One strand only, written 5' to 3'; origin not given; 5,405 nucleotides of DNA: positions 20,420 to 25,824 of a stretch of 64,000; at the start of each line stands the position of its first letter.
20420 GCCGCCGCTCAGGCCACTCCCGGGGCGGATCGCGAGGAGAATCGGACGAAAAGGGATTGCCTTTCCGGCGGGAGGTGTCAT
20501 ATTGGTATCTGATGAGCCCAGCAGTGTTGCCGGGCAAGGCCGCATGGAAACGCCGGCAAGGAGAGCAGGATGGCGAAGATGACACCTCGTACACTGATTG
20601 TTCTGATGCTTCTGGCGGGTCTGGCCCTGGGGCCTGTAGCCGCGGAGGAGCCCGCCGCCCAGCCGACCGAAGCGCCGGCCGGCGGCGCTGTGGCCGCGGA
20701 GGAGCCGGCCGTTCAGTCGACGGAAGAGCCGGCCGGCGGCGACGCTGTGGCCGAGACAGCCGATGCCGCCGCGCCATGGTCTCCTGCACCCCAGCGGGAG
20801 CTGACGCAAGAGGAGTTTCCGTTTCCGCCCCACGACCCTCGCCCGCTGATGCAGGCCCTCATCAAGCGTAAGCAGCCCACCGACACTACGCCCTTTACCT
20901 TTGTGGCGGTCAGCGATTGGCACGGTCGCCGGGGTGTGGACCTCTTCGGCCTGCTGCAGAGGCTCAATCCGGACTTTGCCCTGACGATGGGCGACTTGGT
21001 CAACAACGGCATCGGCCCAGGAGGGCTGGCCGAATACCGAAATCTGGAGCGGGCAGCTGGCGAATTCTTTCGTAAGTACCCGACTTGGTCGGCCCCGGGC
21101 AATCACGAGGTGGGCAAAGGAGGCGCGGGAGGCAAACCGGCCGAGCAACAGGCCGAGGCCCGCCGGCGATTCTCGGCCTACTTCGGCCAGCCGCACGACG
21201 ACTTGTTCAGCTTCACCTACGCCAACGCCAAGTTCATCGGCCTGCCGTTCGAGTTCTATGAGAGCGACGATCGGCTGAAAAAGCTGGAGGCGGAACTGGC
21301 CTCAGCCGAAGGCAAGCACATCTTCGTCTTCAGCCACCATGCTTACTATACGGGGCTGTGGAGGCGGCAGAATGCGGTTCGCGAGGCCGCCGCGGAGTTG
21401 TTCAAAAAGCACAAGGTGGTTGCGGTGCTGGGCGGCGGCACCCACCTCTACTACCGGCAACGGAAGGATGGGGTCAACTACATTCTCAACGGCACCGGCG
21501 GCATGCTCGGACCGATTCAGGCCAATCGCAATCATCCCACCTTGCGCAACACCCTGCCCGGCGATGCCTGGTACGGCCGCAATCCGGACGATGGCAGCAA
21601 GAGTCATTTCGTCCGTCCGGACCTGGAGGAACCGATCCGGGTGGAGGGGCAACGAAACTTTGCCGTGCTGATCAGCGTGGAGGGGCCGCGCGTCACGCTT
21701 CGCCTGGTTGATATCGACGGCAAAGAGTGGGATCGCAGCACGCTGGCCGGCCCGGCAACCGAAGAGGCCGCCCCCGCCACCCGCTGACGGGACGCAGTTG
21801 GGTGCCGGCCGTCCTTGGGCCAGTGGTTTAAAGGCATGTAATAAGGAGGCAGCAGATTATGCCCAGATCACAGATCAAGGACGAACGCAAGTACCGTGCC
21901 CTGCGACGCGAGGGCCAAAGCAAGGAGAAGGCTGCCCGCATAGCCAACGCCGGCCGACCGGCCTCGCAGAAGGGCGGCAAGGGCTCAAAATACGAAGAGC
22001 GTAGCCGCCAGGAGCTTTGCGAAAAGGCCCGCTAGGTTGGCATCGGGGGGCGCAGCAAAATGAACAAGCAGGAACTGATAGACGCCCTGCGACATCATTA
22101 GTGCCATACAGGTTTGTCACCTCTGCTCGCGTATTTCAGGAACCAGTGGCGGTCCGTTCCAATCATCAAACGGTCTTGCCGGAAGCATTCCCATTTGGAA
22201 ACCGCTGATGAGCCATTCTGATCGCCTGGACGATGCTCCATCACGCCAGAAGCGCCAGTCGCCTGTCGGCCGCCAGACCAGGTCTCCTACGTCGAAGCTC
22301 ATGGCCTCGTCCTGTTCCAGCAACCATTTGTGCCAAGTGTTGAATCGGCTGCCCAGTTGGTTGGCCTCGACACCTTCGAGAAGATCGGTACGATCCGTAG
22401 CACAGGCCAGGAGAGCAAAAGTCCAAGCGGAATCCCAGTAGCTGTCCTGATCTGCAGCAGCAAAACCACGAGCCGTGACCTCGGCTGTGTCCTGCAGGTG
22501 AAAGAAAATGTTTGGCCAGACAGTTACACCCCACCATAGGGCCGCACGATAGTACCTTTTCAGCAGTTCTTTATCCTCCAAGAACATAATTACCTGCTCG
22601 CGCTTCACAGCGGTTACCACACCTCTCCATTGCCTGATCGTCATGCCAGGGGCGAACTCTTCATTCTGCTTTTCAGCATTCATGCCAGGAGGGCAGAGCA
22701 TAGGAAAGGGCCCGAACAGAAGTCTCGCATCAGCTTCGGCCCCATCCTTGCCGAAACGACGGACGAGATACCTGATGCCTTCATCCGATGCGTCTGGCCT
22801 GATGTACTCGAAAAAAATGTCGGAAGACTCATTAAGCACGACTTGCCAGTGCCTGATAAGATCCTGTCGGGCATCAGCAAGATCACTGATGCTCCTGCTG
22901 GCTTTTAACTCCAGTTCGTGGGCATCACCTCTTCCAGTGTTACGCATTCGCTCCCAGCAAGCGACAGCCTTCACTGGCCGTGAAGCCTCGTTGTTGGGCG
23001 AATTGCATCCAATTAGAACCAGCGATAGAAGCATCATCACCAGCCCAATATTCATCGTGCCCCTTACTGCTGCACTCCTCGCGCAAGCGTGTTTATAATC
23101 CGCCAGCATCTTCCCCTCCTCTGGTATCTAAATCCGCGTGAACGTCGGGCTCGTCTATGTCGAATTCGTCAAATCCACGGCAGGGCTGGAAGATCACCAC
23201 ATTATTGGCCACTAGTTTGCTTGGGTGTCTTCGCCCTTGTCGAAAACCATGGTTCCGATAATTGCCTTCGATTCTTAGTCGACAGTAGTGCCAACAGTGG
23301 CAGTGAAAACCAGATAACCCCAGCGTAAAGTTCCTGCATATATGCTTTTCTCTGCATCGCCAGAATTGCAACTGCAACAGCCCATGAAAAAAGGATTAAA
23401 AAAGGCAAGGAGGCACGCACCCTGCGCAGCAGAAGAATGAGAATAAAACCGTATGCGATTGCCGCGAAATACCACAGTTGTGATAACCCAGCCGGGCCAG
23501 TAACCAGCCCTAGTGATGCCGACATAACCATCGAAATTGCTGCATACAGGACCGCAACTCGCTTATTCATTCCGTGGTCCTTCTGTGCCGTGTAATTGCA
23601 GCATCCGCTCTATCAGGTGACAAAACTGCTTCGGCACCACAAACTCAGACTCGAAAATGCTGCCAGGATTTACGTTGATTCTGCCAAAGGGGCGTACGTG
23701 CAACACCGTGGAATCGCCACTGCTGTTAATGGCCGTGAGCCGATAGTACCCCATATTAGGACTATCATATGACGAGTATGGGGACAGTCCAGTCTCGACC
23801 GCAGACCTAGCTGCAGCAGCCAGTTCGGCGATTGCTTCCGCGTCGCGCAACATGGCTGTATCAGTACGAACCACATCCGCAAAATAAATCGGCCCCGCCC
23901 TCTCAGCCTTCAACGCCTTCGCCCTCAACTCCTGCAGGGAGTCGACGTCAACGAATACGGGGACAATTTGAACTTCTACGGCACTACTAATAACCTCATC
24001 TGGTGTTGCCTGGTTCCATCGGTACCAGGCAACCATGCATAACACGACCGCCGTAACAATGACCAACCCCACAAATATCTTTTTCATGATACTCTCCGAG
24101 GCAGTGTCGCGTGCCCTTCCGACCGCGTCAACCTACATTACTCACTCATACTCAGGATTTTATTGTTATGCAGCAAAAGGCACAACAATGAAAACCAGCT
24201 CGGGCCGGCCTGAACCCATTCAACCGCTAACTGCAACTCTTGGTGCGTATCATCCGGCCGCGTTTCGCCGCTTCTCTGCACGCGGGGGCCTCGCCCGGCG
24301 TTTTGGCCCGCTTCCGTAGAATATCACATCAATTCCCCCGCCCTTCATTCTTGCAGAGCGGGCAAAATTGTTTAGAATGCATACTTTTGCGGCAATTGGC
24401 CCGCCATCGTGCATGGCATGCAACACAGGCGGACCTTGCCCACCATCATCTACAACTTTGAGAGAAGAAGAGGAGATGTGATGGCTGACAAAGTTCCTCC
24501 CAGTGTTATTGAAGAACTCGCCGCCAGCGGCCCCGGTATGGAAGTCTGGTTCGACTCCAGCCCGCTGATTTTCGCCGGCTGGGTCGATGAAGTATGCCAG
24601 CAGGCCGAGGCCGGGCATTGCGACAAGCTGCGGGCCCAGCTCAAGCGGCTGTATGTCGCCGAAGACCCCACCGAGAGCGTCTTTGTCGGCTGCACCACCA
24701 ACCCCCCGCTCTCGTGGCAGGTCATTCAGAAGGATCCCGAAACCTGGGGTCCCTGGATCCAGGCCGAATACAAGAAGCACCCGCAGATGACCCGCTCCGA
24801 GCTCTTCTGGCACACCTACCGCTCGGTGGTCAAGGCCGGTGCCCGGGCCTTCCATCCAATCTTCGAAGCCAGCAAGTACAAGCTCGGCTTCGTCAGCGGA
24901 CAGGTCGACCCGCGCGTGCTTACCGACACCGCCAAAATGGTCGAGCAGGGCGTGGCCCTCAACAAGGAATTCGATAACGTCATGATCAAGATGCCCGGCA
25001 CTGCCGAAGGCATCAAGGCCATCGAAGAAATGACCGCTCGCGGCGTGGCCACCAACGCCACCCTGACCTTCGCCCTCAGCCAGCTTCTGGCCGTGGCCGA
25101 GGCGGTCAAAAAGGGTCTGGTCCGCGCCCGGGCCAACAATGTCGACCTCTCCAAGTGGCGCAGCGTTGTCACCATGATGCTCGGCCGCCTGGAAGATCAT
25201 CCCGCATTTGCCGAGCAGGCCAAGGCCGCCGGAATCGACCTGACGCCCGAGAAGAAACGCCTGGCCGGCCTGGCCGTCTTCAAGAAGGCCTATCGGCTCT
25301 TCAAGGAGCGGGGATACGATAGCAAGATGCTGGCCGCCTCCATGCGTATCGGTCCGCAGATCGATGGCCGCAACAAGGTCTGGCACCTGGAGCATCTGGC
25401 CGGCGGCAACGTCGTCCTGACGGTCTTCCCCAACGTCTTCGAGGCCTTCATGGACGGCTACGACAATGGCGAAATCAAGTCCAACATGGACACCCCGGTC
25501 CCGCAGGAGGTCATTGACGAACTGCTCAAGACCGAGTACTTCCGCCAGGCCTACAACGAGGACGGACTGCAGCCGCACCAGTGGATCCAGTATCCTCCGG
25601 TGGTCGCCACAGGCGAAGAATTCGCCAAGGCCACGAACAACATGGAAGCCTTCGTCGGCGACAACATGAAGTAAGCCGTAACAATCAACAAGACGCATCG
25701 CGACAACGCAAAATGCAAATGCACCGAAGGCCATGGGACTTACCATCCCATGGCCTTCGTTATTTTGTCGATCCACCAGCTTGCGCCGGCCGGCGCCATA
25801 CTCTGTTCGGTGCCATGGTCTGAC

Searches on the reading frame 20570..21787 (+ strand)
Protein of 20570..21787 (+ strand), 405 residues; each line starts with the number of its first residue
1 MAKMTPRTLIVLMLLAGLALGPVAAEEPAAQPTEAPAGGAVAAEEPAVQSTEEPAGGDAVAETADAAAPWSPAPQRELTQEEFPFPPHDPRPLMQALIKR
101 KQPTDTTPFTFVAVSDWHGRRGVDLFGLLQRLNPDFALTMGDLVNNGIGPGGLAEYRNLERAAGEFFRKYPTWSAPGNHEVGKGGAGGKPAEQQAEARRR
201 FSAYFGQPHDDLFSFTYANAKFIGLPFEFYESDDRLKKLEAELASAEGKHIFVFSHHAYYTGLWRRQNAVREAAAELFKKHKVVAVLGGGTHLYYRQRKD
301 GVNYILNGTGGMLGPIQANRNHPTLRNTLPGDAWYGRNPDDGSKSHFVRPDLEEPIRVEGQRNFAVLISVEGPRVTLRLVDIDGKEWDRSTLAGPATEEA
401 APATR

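Call 21: search_protein_families(library=pfam, proteins=[window:20570-21787:+], max_evalue=0.00001)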
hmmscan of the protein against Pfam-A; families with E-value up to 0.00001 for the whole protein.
window:20570-21787:+ (405 aa): 1 family
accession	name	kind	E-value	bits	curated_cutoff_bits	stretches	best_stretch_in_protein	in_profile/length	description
PF00149.33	Metallophos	-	1.1e-10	42.8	21.5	1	110-293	2-190/191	Calcineurin-like phosphoesterase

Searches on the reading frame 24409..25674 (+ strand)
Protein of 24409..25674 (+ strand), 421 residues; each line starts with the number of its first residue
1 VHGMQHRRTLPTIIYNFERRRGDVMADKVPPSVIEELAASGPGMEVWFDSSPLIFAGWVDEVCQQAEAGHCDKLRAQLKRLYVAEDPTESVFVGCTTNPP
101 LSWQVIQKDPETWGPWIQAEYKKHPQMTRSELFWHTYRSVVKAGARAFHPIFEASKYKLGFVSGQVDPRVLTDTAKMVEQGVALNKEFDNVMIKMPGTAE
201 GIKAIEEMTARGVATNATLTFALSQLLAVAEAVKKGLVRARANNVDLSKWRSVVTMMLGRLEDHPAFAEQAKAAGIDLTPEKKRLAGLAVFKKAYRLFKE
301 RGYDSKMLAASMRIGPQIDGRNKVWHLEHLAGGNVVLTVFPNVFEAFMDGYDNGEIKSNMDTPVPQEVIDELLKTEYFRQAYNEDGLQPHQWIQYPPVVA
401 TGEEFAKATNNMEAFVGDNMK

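Call 21: search_protein_families(library=pfam, proteins=[window:24409-25674:+], max_evalue=0.00001)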
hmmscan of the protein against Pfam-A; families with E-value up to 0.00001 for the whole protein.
window:24409-25674:+ (421 aa): 1 family
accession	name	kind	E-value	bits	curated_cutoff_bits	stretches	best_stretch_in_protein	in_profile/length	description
PF00923.25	TAL_FSA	-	3.9e-34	118.8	27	1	90-367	18-243/285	Transaldolase/Fructose-6-phosphate aldolase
